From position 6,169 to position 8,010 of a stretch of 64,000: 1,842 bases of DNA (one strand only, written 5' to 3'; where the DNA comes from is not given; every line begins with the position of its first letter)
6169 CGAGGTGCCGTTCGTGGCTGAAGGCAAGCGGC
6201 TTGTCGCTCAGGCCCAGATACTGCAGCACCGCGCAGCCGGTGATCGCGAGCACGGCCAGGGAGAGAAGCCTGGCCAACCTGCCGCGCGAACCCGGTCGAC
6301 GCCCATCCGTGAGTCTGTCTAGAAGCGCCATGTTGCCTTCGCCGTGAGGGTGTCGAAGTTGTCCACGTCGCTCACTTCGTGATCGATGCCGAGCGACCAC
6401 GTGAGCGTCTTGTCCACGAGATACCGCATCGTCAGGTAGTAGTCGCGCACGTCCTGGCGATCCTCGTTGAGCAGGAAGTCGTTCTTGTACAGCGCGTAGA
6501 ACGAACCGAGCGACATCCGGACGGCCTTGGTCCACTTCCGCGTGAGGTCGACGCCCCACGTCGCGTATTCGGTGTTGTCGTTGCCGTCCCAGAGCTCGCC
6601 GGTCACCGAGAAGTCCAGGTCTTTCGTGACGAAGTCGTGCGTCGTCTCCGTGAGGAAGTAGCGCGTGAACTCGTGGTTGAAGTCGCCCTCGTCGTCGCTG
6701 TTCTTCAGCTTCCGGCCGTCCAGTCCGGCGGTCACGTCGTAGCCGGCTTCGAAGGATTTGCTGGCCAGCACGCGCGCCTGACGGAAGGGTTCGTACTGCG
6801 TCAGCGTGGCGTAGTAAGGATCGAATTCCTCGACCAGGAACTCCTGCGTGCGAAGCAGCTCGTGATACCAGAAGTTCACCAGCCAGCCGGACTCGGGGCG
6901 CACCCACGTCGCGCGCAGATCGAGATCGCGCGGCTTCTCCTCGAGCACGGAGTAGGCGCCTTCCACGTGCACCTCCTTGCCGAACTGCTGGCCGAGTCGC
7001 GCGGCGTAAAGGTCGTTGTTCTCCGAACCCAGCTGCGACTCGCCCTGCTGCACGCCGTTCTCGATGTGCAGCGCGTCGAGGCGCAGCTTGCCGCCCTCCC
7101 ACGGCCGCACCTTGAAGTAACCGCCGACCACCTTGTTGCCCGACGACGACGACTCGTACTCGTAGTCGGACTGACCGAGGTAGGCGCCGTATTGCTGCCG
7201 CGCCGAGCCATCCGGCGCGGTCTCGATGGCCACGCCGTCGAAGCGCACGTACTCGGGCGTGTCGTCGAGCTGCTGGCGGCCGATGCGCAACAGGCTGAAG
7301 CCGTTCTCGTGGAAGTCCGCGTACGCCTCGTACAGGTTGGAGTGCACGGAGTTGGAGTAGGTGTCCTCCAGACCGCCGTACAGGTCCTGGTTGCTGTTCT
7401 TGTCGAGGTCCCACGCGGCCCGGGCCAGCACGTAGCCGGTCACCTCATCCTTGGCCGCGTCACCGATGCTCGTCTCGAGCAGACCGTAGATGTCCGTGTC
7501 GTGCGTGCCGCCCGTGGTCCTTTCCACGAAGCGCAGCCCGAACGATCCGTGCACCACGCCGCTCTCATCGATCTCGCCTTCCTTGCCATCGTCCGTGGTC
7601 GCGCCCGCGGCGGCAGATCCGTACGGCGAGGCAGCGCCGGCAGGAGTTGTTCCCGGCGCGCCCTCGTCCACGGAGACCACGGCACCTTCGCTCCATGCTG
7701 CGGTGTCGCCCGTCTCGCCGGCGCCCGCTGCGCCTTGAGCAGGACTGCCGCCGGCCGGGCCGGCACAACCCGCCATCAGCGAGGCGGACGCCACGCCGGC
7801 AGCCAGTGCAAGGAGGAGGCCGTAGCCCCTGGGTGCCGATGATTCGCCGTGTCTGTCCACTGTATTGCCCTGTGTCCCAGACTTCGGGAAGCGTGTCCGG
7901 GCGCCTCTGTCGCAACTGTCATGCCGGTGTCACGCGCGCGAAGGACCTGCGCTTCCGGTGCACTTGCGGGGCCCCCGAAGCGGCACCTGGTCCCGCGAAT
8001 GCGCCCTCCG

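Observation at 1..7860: Hybrid porin-cytochrome electron conduit in a probable planctomycete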

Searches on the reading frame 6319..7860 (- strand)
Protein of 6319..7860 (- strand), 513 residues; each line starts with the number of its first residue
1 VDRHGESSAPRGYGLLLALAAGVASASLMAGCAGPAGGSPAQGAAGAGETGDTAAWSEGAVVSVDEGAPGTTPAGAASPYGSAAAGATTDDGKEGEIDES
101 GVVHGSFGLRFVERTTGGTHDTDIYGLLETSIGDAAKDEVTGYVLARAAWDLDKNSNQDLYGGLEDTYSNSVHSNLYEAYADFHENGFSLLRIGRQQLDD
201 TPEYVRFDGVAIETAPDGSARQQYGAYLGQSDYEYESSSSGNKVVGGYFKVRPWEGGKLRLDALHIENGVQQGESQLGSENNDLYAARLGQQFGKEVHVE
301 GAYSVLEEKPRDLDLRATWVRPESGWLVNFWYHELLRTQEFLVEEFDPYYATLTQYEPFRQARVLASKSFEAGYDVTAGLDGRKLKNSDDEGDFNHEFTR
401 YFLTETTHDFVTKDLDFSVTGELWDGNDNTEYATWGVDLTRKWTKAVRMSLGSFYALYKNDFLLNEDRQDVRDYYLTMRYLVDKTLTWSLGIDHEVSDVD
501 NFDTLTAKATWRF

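Call 5: search_protein_families(library=pfam, proteins=[window:6319-7860:-], max_evalue=1)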
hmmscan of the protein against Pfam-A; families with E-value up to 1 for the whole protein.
window:6319-7860:- (513 aa): 0 families

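Call 6: search_protein_families(library=ncbifam, proteins=[window:6319-7860:-], max_evalue=1)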
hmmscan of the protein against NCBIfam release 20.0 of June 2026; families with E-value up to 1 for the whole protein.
window:6319-7860:- (513 aa): 0 families

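Call 7: find_homologous_proteins(query=window:6319-7860:-)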
Query window:6319-7860:- (513 aa): 4 proteins with E <= 0.001 among 8000 candidates.
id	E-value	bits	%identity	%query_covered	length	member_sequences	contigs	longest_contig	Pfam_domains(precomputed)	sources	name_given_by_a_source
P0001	0.0e+0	1035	100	88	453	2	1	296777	-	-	-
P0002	1.7e-196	672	62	98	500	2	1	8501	-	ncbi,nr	ncbi:MAG TPA: hypothetical protein VK824_10135 [Planctomycetota bacterium]|nr:hypothetical protein [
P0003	2.5e-188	645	66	80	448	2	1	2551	-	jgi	jgi:hypothetical protein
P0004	3.5e-70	255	38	80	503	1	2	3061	-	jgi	-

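Call 8: find_related_loci(query=window:6319-7860:-, collection=genome_contigs, flank=10000)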
Query window:6319-7860:- (513 aa) in genome_contigs; peptide patterns used: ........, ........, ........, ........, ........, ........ (x = any residue, [..] = any of these).
334 stretches matched a pattern; 1 encode a relative of the query (tblastn E <= 1e-3); 1 distinct loci.
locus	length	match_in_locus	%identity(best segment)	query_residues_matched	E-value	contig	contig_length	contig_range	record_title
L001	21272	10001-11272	34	49-464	2e-62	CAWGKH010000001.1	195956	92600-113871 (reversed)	MAG: uncultured Planctomycetota bacterium isolate MFD05684.bin.2.72 genome assembly, contig: contig_101660, whole genome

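Call 9: find_encoding_contigs(protein=P0002, flank=10000)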
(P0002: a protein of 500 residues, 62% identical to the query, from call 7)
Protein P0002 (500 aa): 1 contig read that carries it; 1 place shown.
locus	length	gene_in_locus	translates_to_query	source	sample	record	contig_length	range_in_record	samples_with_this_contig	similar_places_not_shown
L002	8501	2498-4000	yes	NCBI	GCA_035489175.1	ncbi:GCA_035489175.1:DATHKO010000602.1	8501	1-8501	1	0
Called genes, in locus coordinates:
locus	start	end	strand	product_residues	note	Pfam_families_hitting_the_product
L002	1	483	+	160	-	PF00578:AhpC-TSA, PF08534:Redoxin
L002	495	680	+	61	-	-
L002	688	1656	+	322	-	PF00126:HTH_1, PF03466:LysR_substrate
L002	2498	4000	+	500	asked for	-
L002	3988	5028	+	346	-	PF02085:Cytochrom_CIII (faint), PF14522:Cytochrome_C7 (weak), PF14537:Cytochrom_c3_2 (weak), PF22113:Mtrc-MtrF_II-IV_dom (weak), PF14522:Cytochrome_C7 (weak)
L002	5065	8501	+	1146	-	PF14522:Cytochrome_C7 (faint), PF14537:Cytochrom_c3_2 (faint), PF22113:Mtrc-MtrF_II-IV_dom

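Call 10: find_encoding_contigs(protein=P0004, flank=10000)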
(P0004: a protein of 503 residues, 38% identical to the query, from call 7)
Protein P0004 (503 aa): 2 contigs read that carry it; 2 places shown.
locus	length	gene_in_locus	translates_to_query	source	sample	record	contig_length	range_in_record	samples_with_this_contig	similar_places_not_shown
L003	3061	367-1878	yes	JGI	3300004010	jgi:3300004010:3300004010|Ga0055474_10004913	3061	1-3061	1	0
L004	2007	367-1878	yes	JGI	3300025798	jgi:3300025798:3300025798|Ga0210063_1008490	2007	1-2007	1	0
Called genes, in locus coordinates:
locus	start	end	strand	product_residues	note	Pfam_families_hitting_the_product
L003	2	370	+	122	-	?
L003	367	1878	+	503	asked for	-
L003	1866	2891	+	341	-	PF14522:Cytochrome_C7 (faint), PF14537:Cytochrom_c3_2 (faint), PF22113:Mtrc-MtrF_II-IV_dom (faint)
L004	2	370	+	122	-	?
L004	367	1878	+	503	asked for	-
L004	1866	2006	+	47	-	?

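Call 19: search_solved_structures(query=A1, max_evalue=10)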
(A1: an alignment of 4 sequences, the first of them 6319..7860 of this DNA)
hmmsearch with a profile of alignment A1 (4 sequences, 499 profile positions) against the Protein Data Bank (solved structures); distinct sequences matched with E-value up to 10: 4.
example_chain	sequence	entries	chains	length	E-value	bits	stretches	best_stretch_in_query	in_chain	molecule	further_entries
5j21_A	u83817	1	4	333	0.57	12.3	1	136-181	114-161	Bifunctional oligoribonuclease and PAP phosphatase NrnA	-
5ipp_A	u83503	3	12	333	0.81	11.8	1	136-181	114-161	Bifunctional oligoribonuclease and PAP phosphatase NrnA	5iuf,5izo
8kcj_A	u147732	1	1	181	2.6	10.2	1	9-76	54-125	De novo design protein -N7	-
8k8f_A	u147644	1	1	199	3.1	9.9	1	9-76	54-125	De novo design protein N7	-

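Call 25: search_protein_representatives(alignment_id=A1)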
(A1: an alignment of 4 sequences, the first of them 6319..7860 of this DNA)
Query: 4 sequences, 499 profile positions. Proteins with E-value up to 0.001 (for the whole library): 707; up to 1e-10: 567; up to 1e-30: 364. The best 150 are listed.
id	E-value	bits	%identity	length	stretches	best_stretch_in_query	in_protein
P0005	4.2e-169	580.2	-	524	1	11-499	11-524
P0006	1.3e-161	555.5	-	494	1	57-499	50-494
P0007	1.6e-144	499.1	-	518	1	9-499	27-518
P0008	5.3e-143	494.1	-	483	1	54-499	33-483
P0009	8.3e-142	490.1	-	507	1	20-499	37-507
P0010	2.8e-138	478.5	-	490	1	55-499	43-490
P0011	4.1e-138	478.0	-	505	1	47-499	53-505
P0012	7.4e-138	477.1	-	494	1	59-499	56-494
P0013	1.9e-137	475.7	-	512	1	58-499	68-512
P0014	2.1e-137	475.6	-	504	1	25-499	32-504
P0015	7.5e-136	470.5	-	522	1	34-499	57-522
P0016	2.8e-133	462.0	-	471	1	62-499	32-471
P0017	7.8e-133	460.5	-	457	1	67-499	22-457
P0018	2.1e-132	459.1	-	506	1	44-499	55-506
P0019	4.3e-132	458.1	-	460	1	66-499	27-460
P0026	4.1e-127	441.7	-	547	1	15-499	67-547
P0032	3.7e-125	435.2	-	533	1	4-499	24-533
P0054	7.1e-114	398.0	-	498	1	12-499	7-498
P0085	1.5e-103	363.9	-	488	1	29-497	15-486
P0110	1.1e-91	324.8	-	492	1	53-499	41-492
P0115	1.1e-90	321.5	-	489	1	19-499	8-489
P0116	2.9e-90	320.1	-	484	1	46-499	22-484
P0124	1.8e-87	310.9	-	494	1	30-495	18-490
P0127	3.6e-87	309.9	-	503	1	13-499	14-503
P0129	1.3e-86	308.1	-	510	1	15-497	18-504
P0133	8.0e-86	305.5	-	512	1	13-492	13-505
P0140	8.5e-83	295.5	-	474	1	55-486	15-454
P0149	1.1e-79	285.2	-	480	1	54-483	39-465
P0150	5.0e-79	283.0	-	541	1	29-499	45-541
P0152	1.1e-77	278.7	-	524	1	71-490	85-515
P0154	2.9e-77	277.2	-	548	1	12-498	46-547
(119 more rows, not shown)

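Call 26: predict_structure(alignment_id=A1)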
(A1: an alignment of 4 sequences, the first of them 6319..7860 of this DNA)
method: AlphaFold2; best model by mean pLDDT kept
length: 513 residues; sequences in the alignment: 4
mean_pLDDT: 45.6   pTM: 0.40
mean pLDDT of the five models: 45.6, 38.8, 31.8, 27.6, 27.0
residues with pLDDT >= 90: 0; 70-90: 52; 50-70: 120; < 50: 341
segments of 3 or more residues with pLDDT < 50: 1-101, 115-117, 124-129, 135-150, 154-186, 188-220, 224-257, 263-282, 339-356, 388-395, 410-412, 446-490, 494-502, 504-506
pLDDT, mean of each block of 10 residues (from residue 1): 27 33 31 29 24 23 25 26 22 31 52 50 50 49 44 38 29 40 47 39 30 40 46 32 42 46 45 37 58 72 69 78 79 68 35 47 79 72 60 51 59 54 55 53 48 42 36 40 45 46 50 54
secondary structure, 60 per line:
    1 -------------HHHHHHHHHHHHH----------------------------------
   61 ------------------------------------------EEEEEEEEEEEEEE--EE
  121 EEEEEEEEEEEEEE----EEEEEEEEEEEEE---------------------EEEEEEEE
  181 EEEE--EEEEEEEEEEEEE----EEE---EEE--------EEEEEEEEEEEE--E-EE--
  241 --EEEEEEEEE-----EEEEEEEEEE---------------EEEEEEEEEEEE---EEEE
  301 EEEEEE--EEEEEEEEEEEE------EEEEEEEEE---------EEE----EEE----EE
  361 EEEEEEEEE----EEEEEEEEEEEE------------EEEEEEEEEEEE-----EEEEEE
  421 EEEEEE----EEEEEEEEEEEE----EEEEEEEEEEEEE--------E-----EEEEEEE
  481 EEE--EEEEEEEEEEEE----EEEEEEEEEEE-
elements in order: H14-26 E103-116 E119-134 E139-151 E173-184 E187-199 E204-206 E210-212 E221-232 E243-251 E257-266 E282-293 E297-306 E309-320 E327-335 E345-347 E352-354 E359-369 E374-385 E398-409 E415-426 E431-442 E447-459 E474-483 E486-497 E502-512

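Call 28: find_homologous_proteins(query=A2, max_evalue=0.00001)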
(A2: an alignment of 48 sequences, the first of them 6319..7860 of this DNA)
Query A2 (48 sequences) (513 aa, profile of the alignment): 4 proteins with E <= 0.00001 among 8000 candidates.
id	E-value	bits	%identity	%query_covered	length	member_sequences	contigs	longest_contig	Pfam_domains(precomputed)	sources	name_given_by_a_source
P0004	4.2e-179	615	38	80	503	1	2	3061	-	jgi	-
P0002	2.3e-175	602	62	98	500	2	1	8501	-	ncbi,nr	ncbi:MAG TPA: hypothetical protein VK824_10135 [Planctomycetota bacterium]|nr:hypothetical protein [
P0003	4.6e-171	588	66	80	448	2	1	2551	-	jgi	jgi:hypothetical protein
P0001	2.3e-158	546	100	88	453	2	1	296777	-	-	-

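Call 30: list_cluster_members(proteins=[P0005, P0007, P0009, P0014, P0026, P0032, P0054, P0085, P0115, P0150])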
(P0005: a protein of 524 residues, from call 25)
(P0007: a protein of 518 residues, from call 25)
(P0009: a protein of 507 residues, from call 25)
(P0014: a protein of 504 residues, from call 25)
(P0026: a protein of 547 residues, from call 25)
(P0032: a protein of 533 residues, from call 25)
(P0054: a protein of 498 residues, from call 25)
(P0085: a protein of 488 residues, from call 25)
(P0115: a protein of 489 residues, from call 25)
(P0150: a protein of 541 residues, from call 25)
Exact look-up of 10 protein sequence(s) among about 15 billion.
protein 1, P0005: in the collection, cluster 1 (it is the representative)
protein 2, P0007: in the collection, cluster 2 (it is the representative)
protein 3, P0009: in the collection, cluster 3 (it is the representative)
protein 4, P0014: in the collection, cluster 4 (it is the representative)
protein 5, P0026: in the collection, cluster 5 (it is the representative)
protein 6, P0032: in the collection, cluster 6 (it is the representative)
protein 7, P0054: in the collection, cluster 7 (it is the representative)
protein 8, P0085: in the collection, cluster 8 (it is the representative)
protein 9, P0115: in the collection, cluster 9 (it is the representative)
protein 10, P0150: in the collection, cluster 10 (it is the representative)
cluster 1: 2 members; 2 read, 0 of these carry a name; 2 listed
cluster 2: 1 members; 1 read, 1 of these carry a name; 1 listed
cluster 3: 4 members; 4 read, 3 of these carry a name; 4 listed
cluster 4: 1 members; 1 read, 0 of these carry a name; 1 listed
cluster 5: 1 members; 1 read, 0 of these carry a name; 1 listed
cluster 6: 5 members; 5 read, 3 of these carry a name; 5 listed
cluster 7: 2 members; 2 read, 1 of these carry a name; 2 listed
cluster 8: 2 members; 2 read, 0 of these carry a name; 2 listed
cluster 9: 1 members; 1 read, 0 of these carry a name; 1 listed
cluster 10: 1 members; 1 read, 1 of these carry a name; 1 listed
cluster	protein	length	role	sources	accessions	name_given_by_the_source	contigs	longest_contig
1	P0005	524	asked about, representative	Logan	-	-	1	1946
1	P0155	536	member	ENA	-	-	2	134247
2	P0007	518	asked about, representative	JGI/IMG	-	hypothetical protein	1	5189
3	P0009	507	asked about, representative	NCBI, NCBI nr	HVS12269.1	MAG TPA: hypothetical protein VMS76_20580 [Planctomycetota bacterium] | hypothetical protein [Planctomycetota bacterium]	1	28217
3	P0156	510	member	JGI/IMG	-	hypothetical protein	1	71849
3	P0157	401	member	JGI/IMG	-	hypothetical protein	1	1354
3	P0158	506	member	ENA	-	-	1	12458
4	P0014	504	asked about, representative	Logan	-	-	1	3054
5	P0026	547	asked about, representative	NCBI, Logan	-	-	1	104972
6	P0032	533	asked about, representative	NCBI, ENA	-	-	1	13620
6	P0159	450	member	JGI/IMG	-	hypothetical protein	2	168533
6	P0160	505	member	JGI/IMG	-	hypothetical protein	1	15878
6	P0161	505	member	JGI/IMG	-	hypothetical protein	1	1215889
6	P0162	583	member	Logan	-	-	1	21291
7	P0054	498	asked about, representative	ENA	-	-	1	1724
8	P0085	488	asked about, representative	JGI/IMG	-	-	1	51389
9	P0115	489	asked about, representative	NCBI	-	-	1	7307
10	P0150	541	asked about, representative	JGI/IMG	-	hypothetical protein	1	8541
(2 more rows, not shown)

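Call 32: find_encoding_contigs(protein=P0161, flank=10000, max_places=2)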
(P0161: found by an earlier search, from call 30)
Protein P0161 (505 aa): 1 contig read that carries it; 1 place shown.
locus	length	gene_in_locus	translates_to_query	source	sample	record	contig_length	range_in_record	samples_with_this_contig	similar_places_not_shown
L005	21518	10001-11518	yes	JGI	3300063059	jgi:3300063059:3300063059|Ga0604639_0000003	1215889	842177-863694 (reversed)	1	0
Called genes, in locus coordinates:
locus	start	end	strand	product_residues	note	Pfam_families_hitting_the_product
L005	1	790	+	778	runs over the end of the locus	PF22638:FlgK_D1, PF06429:Flg_bbr_C (weak)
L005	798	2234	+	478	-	PF00669:Flagellin_N, PF00700:Flagellin_C (weak)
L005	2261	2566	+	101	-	-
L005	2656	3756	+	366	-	PF13527:Acetyltransf_9, PF00583:Acetyltransf_1, PF13508:Acetyltransf_7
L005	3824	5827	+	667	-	PF03641:Lysine_decarbox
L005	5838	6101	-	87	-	-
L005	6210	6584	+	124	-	-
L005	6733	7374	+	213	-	-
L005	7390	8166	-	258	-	PF00512:HisKA, PF02518:HATPase_c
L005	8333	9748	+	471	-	PF00072:Response_reg, PF00158:Sigma54_activat, PF14532:Sigma54_activ_2, PF07728:AAA_5, PF25601:AAA_lid_14, PF02954:HTH_8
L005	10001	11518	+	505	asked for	-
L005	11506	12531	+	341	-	PF02085:Cytochrom_CIII (faint), PF14537:Cytochrom_c3_2 (faint), PF22113:Mtrc-MtrF_II-IV_dom (weak), PF14522:Cytochrome_C7 (weak)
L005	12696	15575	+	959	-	PF02085:Cytochrom_CIII (faint), PF09699:Paired_CXXCH_1 (faint), PF14537:Cytochrom_c3_2 (faint), PF22113:Mtrc-MtrF_II-IV_dom, PF14522:Cytochrome_C7 (weak)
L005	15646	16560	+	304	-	-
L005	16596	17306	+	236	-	PF09699:Paired_CXXCH_1 (faint), PF13435:Cytochrome_C554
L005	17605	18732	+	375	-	PF05735:TSP_C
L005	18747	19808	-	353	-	PF04909:Amidohydro_2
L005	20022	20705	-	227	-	PF14103:DUF4276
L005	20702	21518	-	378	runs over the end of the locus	PF02463:SMC_N, PF11398:DUF2813 (weak), PF13175:AAA_15, PF13476:AAA_23 (weak), PF00005:ABC_tran (faint), PF13304:AAA_21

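Call 36: search_protein_families(library=pfam, alignment_id=A2, max_evalue=1)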
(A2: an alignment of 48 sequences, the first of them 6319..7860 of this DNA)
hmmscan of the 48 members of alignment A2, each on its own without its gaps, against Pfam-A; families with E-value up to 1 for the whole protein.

A. member 1, window:6319-7860:- (513 aa): 0 families

B. families by the number of members that match (of 48 scanned): 12 families
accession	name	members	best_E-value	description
PF13609.12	Porin_4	9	1.1e-06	Gram-negative porin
PF13505.12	OMP_b-brl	5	0.01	Outer membrane protein beta-barrel domain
PF10082.15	BBP2_2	1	0.01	Putative beta-barrel porin 2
PF09073.15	BUD22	1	0.04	BUD22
PF10686.14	YAcAr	1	0.079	YspA, cpYpsA-related SLOG family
PF07869.17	DUF1656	1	0.082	Protein of unknown function (DUF1656)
PF07978.19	NIPSNAP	1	0.089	NIPSNAP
PF14791.11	DNA_pol_B_thumb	1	0.12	DNA polymerase beta thumb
PF07549.19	Sec_GG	1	0.16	SecD/SecF GG Motif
PF06165.18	GH94_b-supersand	1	0.18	Glycosyl hydrolase 94, supersandwich domain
PF17345.7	DUF5375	1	0.2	Family of unknown function (DUF5375)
PF15597.11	Imm59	1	0.24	Immunity protein 59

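Call 41: predict_structure(alignment_id=A2)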
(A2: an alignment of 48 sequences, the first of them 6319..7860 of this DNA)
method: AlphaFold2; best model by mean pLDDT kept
length: 513 residues; sequences in the alignment: 48
mean_pLDDT: 78.8   pTM: 0.75
mean pLDDT of the five models: 78.8, 78.2, 77.7, 76.8, 76.3
residues with pLDDT >= 90: 294; 70-90: 66; 50-70: 56; < 50: 97
segments of 3 or more residues with pLDDT < 50: 1-9, 31-95, 271-279, 342-353
pLDDT, mean of each block of 10 residues (from residue 1): 40 58 60 35 26 26 27 31 33 50 93 93 95 93 96 75 72 93 92 94 91 97 97 71 92 98 85 46 92 97 94 97 96 91 43 72 98 97 94 85 97 97 87 93 96 82 69 95 96 93 96 95
secondary structure, 60 per line:
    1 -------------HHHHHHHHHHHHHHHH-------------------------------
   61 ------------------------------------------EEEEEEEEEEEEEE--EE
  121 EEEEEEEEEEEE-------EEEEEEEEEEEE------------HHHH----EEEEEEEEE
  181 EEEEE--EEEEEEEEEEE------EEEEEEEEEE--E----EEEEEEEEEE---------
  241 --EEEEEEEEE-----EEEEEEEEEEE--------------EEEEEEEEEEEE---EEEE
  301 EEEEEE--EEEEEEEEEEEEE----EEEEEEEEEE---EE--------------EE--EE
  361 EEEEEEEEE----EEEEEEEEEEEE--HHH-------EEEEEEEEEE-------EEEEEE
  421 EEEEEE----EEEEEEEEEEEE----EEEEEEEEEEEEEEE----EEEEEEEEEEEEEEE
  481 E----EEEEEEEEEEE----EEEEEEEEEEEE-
elements in order: H14-29 E103-116 E119-132 E140-151 H164-167 E172-185 E188-198 E205-214 E222-231 E243-251 E257-267 E282-293 E297-306 E309-321 E326-335 E359-369 E374-385 E398-407 E415-426 E431-442 E447-461 E466-481 E486-496 E501-512
